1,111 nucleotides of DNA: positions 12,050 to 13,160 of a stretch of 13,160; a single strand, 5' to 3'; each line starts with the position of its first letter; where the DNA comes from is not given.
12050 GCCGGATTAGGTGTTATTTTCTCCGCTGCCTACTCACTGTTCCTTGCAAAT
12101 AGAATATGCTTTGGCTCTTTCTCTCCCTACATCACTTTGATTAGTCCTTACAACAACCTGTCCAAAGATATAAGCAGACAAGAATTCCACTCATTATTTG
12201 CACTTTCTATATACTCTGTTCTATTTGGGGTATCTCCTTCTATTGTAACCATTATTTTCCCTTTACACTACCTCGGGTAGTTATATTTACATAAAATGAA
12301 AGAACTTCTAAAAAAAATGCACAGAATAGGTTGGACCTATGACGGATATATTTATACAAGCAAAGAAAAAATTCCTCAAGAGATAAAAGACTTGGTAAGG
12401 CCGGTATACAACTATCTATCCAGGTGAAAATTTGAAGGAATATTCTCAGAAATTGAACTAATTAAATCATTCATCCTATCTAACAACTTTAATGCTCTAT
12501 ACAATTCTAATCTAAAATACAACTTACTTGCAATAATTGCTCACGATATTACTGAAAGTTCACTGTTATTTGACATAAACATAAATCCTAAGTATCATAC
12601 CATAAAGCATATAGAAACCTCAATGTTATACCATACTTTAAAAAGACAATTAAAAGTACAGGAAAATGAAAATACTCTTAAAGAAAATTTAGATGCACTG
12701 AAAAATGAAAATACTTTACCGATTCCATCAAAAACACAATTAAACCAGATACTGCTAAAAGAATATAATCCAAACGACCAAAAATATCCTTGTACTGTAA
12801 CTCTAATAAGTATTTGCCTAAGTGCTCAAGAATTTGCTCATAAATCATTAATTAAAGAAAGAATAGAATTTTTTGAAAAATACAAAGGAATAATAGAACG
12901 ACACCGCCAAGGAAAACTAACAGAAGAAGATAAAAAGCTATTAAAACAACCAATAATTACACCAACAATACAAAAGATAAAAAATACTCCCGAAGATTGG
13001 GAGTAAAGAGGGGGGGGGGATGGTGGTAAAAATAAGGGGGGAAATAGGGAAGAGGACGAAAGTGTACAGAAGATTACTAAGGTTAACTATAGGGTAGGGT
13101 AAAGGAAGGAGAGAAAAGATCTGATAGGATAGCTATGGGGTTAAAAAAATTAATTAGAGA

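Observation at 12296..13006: Subtelomeric orphan ORF (236 aa) with base composition opposite to every neighbouring gene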

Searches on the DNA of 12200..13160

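Call 59: search_rna_families(source=window, start=12200, end=13160, threshold=evalue, max_evalue=1)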
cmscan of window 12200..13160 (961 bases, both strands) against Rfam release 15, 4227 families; matches with E-value up to 1: 0.
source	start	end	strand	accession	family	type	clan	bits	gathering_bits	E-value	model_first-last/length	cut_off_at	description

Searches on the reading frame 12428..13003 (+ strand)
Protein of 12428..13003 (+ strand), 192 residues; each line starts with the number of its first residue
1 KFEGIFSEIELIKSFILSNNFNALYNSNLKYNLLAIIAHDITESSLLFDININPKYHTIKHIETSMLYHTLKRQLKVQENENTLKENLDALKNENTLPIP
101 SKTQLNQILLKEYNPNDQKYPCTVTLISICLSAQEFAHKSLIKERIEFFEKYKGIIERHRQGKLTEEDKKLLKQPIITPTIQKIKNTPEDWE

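Call 21: search_protein_representatives(protein=window:12428-13003:+)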
Query: 192 residues. Proteins with E-value up to 0.001 (for the whole library): 0; up to 1e-10: 0; up to 1e-30: 0. The best 0 are listed.

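Call 22: predict_structure(protein=window:12428-13003:+)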
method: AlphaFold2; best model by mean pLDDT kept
length: 192 residues; sequences in the alignment: 1
mean_pLDDT: 40.0   pTM: 0.25
mean pLDDT of the five models: 40.0, 36.5, 35.8, 35.6, 33.5
residues with pLDDT >= 90: 0; 70-90: 11; 50-70: 23; < 50: 158
segments of 3 or more residues with pLDDT < 50: 1-146, 185-192
pLDDT, mean of each block of 10 residues (from residue 1): 27 33 29 29 25 28 39 39 45 33 37 38 32 32 48 66 77 57 46 35
secondary structure, 60 per line:
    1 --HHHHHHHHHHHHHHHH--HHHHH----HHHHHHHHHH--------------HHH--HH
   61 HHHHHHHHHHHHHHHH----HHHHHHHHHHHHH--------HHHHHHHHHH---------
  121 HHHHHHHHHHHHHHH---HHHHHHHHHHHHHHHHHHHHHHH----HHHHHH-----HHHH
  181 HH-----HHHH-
elements in order: H3-18 H21-25 H30-39 H59-76 H81-93 H102-111 H121-135 H139-161 H166-171 H177-182 H188-191

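Call 63: fold_search(model_id=the predicted structure, library=pdb)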
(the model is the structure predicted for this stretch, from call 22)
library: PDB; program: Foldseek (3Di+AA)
matches with E <= 10: 0; with E <= 0.001: 0
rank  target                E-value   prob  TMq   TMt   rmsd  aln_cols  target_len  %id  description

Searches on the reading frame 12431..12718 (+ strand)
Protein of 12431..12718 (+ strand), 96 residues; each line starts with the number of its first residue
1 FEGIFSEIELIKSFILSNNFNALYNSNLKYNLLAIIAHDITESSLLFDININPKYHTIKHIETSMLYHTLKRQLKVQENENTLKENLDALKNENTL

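Call 65: search_protein_families(library=pfam, max_evalue=10, proteins=[window:12431-12718:+])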
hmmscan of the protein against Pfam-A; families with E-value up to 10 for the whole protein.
seq(96 aa): 1 family
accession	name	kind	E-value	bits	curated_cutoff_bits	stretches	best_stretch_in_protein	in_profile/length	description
PF24919.1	Mug62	-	0.007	16.5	27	1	12-90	22-95/164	Meiotically up-regulated gene 62 protein-like domain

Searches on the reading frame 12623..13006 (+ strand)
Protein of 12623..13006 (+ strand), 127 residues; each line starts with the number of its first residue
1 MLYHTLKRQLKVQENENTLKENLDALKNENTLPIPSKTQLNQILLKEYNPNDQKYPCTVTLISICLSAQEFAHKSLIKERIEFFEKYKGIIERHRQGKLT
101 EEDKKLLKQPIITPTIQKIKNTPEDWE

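Call 27: find_encoding_contigs(protein=window:12623-13006:+, flank=10000)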
Protein window:12623-13006:+ (127 aa): no gene with exactly this product is on record in the collection.

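Call 65: search_protein_families(library=pfam, max_evalue=10, proteins=[window:12623-13003:+])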
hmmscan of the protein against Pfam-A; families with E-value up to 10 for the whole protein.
seq(127 aa): 3 families
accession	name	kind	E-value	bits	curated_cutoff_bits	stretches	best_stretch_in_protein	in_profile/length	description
PF16004.10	EFTUD2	-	0.21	12.6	32.2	1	100-118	96-114/124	116 kDa U5 small nuclear ribonucleoprotein component N-terminus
PF25693.1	Phage_Y01A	-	0.41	11.7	27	1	76-120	52-91/92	Bacteriophage T4-like Y01A protein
PF14163.11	SieB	-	0.79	9.7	26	1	40-114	19-93/147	Super-infection exclusion protein B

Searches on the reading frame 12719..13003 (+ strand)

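Call 65: search_protein_families(library=pfam, max_evalue=10, proteins=[window:12719-13003:+])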
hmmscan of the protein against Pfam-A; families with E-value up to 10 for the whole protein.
seq(95 aa): 1 family
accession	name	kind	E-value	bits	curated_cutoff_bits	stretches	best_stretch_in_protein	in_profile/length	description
PF17075.10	RRT14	-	0.084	13.4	27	1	46-91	81-125/196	Regular of rDNA transcription protein 14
